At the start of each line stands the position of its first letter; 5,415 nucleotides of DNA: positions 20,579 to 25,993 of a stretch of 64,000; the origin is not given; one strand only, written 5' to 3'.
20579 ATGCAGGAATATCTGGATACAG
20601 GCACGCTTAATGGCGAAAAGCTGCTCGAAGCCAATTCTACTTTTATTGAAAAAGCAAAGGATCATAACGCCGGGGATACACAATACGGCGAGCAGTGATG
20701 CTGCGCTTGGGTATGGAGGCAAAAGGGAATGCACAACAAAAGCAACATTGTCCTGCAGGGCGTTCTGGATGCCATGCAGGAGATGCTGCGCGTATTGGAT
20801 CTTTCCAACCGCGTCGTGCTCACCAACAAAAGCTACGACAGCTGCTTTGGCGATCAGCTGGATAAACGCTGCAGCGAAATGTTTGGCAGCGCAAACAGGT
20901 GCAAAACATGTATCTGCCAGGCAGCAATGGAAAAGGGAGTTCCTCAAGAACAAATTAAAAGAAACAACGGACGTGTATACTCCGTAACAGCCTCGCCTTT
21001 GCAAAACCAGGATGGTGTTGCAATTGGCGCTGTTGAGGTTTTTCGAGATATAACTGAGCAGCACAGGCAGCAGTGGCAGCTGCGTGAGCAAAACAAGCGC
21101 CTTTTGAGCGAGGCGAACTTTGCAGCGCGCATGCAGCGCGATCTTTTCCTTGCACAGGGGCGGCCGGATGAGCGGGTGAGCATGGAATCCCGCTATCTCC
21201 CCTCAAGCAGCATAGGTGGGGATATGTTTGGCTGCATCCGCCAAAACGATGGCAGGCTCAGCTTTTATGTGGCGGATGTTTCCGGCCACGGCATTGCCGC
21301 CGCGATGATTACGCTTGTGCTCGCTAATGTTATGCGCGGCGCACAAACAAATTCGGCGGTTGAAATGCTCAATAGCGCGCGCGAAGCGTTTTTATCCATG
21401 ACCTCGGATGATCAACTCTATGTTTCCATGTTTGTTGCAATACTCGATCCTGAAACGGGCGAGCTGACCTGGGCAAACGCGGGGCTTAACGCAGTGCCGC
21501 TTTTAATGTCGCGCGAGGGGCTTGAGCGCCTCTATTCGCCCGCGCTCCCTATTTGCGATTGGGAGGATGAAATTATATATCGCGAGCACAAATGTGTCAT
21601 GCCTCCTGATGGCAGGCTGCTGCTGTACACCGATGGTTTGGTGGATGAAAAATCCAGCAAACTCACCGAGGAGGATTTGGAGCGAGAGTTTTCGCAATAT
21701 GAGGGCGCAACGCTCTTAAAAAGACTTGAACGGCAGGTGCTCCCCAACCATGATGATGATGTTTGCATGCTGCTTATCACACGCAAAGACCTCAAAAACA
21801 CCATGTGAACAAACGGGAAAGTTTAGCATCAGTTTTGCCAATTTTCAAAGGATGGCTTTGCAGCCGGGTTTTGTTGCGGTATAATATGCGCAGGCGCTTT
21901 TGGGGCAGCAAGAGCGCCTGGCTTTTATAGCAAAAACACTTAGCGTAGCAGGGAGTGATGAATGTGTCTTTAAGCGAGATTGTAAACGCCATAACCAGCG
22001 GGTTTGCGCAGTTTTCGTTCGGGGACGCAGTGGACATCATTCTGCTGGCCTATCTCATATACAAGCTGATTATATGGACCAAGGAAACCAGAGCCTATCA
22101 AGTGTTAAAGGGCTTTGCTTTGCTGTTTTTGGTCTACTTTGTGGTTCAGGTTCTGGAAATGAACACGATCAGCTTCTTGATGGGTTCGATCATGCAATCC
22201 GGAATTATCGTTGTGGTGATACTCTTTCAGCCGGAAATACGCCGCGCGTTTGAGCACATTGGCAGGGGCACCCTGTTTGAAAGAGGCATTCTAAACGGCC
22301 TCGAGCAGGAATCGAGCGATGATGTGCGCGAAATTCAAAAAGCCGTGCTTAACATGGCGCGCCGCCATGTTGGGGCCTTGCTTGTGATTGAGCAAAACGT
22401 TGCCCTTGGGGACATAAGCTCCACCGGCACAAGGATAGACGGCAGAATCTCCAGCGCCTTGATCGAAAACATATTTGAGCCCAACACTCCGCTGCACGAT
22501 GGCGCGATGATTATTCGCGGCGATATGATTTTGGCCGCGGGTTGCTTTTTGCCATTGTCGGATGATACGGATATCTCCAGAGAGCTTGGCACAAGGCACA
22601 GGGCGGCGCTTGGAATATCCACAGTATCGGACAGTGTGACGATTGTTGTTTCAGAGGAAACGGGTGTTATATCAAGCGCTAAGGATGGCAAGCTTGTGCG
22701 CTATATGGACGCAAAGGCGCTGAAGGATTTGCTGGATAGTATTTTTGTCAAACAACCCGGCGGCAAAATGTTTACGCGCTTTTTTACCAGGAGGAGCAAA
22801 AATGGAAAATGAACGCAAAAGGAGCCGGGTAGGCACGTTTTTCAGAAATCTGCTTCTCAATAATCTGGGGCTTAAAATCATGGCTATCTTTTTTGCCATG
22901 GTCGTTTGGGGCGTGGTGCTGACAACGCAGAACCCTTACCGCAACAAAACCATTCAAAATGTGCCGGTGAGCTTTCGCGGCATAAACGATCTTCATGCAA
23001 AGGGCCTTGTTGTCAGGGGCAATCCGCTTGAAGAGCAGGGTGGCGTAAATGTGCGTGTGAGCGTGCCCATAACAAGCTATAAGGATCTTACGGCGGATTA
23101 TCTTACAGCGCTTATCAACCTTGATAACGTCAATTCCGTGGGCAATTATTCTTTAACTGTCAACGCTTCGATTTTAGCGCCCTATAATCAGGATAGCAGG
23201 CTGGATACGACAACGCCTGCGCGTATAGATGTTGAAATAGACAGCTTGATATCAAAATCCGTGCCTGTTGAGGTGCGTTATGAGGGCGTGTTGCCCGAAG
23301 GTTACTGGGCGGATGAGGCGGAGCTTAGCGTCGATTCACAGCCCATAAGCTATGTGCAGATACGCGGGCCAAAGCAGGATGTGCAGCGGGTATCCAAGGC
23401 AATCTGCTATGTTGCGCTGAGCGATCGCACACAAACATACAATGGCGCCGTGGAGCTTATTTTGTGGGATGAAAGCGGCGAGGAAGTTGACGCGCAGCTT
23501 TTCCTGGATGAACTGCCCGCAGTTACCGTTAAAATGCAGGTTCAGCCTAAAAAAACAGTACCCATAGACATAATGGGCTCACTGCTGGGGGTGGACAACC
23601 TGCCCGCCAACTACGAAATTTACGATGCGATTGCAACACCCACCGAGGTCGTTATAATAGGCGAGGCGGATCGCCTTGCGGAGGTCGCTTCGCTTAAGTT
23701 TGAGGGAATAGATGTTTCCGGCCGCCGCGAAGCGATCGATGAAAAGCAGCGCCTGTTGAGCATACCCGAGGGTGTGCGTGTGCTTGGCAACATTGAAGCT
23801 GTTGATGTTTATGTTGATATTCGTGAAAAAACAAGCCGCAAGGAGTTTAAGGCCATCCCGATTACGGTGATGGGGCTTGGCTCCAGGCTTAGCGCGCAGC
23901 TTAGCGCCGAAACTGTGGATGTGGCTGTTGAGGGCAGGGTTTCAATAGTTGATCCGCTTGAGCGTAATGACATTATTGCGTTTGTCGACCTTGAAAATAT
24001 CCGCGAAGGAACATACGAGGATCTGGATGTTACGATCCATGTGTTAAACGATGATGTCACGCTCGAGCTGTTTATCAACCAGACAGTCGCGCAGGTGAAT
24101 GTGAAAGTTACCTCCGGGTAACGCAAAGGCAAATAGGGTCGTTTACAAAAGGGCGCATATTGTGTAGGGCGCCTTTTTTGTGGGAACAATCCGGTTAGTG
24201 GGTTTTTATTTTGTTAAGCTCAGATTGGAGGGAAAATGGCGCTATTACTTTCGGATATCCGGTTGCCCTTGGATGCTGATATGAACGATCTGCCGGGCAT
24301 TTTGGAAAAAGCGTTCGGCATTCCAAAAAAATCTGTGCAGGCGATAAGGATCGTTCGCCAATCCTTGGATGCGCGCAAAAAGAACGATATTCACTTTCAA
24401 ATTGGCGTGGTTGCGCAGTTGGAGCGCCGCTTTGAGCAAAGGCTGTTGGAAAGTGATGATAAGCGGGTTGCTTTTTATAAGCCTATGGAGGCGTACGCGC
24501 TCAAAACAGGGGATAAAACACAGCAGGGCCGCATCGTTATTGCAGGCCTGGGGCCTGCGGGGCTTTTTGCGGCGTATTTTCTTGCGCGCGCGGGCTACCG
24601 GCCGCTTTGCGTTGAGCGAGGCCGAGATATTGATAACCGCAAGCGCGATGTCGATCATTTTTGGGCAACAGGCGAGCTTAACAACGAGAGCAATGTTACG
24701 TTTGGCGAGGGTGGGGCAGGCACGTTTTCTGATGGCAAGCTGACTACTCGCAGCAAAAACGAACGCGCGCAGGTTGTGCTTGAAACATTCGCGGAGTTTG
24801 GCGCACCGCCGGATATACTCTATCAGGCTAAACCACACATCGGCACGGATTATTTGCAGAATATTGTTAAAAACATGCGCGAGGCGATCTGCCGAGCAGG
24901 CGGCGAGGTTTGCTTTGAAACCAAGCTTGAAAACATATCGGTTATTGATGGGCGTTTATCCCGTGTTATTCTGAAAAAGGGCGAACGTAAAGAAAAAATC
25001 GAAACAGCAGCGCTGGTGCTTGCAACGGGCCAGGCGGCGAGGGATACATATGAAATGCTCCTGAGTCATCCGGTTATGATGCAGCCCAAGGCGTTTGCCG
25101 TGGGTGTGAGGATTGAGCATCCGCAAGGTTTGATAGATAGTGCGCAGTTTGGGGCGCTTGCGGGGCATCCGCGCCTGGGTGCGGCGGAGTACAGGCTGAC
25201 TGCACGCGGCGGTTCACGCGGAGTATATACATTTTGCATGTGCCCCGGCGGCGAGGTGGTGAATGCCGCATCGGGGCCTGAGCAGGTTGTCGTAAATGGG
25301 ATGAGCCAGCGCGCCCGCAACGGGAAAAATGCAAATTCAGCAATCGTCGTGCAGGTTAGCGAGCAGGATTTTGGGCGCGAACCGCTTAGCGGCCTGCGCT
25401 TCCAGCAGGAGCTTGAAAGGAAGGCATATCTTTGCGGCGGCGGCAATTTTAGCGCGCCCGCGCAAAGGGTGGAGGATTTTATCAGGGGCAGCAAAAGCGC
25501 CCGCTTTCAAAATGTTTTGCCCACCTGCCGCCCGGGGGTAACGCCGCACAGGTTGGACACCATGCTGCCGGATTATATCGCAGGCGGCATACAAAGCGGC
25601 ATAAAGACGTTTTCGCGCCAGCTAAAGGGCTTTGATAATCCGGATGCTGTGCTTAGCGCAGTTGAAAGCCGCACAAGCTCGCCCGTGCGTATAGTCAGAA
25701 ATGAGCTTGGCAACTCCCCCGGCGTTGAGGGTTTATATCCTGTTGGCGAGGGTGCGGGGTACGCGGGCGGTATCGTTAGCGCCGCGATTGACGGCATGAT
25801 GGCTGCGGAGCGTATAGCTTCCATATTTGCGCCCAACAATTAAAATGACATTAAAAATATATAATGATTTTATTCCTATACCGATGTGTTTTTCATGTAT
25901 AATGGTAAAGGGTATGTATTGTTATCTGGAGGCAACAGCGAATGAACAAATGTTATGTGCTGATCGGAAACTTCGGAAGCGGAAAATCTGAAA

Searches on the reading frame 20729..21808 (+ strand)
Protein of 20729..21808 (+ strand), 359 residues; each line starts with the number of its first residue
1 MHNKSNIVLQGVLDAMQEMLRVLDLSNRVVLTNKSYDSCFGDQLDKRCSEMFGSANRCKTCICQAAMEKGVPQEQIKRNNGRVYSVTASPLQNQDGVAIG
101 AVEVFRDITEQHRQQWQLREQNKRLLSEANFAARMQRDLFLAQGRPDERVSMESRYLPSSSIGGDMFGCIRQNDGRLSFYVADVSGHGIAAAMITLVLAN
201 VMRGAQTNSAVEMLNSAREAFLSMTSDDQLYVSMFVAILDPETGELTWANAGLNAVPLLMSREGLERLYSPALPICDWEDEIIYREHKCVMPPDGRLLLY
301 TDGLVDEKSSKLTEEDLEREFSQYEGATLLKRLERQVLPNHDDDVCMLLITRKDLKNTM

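Call 19: search_protein_families(library=pfam, proteins=[window:20729-21808:+], max_evalue=0.00001)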
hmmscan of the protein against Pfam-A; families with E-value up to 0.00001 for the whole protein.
window:20729-21808:+ (359 aa): 3 families
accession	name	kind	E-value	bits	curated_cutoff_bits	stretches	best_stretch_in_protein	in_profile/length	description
PF07228.17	SpoIIE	-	4.1e-30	105.6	25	1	174-352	2-191/192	Stage II sporulation protein E (SpoIIE)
PF08448.16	PAS_4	-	2.1e-10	41.3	23.1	1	13-113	1-110/110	PAS fold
PF13426.13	PAS_9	-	4.8e-06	27.2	27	0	24-110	8-103/103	PAS domain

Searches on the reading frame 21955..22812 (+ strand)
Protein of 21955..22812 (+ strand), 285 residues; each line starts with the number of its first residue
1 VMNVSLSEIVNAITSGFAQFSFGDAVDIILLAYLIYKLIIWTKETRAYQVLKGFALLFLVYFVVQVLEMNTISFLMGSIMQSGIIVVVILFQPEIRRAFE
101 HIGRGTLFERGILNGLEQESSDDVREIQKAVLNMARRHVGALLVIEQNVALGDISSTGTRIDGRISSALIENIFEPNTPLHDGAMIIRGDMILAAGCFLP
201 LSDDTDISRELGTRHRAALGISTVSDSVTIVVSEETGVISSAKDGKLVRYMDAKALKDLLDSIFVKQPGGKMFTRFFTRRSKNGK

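Call 19: search_protein_families(library=pfam, proteins=[window:21955-22812:+], max_evalue=0.00001)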
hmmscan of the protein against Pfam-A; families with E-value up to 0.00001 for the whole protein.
window:21955-22812:+ (285 aa): 2 families
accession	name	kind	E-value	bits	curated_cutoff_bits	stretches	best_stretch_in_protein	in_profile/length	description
PF02457.21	DAC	-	7.1e-44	148.6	27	1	129-247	2-119/119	DisA bacterial checkpoint controller nucleotide-binding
PF19293.4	CdaA_N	-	1.5e-12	48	23.8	1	17-95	2-81/81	CdaA N-terminal transmembrane domain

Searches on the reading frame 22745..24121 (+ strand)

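Call 19: search_protein_families(library=pfam, proteins=[window:22745-24121:+], max_evalue=0.00001)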
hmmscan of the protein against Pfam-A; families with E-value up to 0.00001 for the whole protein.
window:22745-24121:+ (458 aa): 1 family
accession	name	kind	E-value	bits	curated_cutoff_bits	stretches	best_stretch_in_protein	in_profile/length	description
PF07949.17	YbbR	-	2.6e-19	69.8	22.3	0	282-347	8-73/81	YbbR-like protein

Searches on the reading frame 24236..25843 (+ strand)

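Call 19: search_protein_families(library=pfam, proteins=[window:24236-25843:+], max_evalue=0.00001)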
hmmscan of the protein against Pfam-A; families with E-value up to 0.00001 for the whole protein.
window:24236-25843:+ (535 aa): 4 families
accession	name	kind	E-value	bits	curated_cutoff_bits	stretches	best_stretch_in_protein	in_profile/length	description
PF21688.3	FAD-depend_C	-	7e-77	258.5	27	1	286-480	1-197/197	FAD-dependent protein, C-terminal domain-like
PF01266.30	DAO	-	7e-09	36.1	27.9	0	210-288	151-228/353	FAD dependent oxidoreductase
PF07992.20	Pyr_redox_2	-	2.4e-06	27.7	26.1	1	99-270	2-113/291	Pyridine nucleotide-disulphide oxidoreductase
PF00890.30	FAD_binding_2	-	6e-06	26.1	20.4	0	100-130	2-32/414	FAD binding domain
